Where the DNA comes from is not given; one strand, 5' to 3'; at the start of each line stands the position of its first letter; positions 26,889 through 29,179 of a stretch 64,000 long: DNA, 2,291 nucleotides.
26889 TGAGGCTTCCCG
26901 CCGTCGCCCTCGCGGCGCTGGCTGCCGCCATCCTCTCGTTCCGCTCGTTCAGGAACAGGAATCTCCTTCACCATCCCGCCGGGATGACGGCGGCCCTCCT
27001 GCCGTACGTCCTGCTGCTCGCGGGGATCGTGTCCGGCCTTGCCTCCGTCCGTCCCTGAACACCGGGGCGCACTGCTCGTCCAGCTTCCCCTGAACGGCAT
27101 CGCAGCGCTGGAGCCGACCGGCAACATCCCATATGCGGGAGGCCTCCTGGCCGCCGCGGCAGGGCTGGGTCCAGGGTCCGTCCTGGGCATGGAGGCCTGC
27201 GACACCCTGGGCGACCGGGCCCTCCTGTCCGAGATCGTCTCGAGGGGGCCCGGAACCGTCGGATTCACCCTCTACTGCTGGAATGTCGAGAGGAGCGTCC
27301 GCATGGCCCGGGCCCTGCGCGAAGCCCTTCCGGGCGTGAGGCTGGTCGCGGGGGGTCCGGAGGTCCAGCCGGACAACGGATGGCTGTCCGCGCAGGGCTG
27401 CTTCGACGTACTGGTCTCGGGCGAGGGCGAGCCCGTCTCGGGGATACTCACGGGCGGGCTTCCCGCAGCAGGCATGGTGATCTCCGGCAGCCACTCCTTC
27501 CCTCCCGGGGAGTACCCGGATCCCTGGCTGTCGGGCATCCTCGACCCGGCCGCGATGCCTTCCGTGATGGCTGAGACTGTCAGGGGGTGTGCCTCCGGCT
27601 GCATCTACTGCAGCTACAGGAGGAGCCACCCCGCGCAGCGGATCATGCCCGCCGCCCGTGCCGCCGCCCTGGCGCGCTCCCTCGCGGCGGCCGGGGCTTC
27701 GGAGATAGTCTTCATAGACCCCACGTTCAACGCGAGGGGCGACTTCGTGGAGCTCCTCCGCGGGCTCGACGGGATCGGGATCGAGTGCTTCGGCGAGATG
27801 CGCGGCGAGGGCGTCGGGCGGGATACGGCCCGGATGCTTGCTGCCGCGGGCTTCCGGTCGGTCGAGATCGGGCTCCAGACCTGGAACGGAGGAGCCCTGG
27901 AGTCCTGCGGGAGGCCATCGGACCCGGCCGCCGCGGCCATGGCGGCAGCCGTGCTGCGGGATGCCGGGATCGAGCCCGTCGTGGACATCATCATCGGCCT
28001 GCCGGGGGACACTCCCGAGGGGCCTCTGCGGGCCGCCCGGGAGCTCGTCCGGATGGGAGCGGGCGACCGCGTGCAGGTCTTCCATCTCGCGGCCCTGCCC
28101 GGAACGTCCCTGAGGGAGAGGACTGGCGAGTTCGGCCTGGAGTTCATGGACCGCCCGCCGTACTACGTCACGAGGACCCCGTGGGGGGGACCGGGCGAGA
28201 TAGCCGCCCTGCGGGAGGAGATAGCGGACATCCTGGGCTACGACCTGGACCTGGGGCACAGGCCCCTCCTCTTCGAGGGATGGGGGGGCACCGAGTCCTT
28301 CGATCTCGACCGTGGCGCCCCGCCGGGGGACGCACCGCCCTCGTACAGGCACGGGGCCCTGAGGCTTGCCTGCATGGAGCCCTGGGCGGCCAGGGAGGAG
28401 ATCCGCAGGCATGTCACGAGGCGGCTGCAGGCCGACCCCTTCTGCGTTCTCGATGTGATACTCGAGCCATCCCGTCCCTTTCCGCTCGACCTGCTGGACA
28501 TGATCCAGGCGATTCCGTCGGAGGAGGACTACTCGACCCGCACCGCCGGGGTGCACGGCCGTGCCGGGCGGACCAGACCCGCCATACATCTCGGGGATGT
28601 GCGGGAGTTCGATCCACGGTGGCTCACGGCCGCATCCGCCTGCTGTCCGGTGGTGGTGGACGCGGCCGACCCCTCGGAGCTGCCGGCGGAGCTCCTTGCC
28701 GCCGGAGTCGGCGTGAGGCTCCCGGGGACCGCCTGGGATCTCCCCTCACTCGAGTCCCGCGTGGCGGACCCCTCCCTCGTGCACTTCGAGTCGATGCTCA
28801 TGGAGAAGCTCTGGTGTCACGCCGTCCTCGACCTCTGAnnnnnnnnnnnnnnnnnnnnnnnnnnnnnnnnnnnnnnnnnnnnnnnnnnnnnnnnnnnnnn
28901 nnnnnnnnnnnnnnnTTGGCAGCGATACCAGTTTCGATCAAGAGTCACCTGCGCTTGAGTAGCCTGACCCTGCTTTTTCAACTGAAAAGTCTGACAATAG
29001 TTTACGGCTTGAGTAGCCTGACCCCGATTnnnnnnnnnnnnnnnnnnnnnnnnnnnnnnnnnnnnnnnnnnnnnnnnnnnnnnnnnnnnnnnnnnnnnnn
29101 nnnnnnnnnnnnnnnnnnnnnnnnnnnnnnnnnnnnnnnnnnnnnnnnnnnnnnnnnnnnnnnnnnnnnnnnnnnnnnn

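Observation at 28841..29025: AT-rich MITE-like composite inverted repeat between the radical SAM gene and dtxR-feoB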

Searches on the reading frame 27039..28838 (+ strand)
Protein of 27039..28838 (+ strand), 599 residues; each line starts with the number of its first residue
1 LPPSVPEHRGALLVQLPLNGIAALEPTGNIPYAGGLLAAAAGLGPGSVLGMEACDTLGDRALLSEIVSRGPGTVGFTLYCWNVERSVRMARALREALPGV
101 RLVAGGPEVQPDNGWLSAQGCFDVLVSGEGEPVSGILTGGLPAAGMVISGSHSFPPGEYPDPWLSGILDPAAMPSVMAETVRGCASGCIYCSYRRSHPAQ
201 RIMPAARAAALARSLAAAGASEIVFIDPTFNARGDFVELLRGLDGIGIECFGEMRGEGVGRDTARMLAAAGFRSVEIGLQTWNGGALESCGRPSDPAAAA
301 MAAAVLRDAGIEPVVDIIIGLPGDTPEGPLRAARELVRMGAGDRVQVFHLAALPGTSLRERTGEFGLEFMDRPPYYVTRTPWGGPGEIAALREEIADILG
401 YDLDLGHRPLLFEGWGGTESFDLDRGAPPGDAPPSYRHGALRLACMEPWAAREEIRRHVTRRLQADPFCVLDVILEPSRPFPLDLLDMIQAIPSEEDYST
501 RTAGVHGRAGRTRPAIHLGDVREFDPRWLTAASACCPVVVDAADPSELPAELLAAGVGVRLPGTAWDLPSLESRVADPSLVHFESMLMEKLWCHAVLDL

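Call 9: search_protein_families(library=pfam, proteins=[window:27039-28838:+])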
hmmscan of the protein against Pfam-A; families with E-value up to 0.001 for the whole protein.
window:27039-28838:+ (599 aa): 3 families
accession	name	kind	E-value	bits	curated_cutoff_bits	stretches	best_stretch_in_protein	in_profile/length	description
PF04055.27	Radical_SAM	-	2.7e-21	76.9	29.5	1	180-333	3-163/166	Radical SAM superfamily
PF02310.24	B12-binding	-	5.9e-11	42.7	32.1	1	60-131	41-114/121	B12 binding domain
PF22552.1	TY-Chap3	-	0.00041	21.5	27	0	208-309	7-108/117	T3SS (YopN, CesT) and YbjN peptide-binding chaperone 3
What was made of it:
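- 27039..28838 (+): Upstream flank: the B12-binding radical SAM gene. Its TGA stop codon ends two bases before the element. Call 9 (PF02310, PF04055).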

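Call 54: find_encoding_contigs(protein=window:27039-28838:+, flank=1500, max_places=10)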
Protein window:27039-28838:+ (599 aa): 8 contigs read that carry it; 2 places shown.
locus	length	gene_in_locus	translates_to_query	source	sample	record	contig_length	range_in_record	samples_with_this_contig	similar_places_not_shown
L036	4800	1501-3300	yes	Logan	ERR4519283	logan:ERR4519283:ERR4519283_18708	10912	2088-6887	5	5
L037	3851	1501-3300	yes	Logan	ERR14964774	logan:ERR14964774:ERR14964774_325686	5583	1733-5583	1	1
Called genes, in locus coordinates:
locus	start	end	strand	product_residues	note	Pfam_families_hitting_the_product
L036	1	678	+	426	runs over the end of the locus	PF11700:ATG22, PF07690:MFS_1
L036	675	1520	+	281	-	-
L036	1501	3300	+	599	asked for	PF02310:B12-binding, PF04055:Radical_SAM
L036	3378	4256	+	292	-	PF01325:Fe_dep_repress, PF02742:Fe_dep_repr_C, PF04023:FeoA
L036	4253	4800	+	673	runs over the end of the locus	PF01926:MMR_HSR1, PF02421:FeoB_N, PF07670:Gate, PF07664:FeoB_C, PF07670:Gate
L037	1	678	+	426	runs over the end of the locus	PF11700:ATG22, PF07690:MFS_1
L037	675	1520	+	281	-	-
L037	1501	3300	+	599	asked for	PF02310:B12-binding, PF04055:Radical_SAM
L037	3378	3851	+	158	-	?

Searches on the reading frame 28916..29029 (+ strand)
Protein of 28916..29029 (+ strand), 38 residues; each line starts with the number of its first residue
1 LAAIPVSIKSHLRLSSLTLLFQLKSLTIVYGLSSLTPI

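Call 50: search_protein_representatives(protein=window:28916-29029:+)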
Query: 38 residues. Proteins with E-value up to 0.001 (for the whole library): 1; up to 1e-10: 0; up to 1e-30: 0. The best 1 are listed.
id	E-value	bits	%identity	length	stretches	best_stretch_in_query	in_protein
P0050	9.0e-04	34.2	48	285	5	2-22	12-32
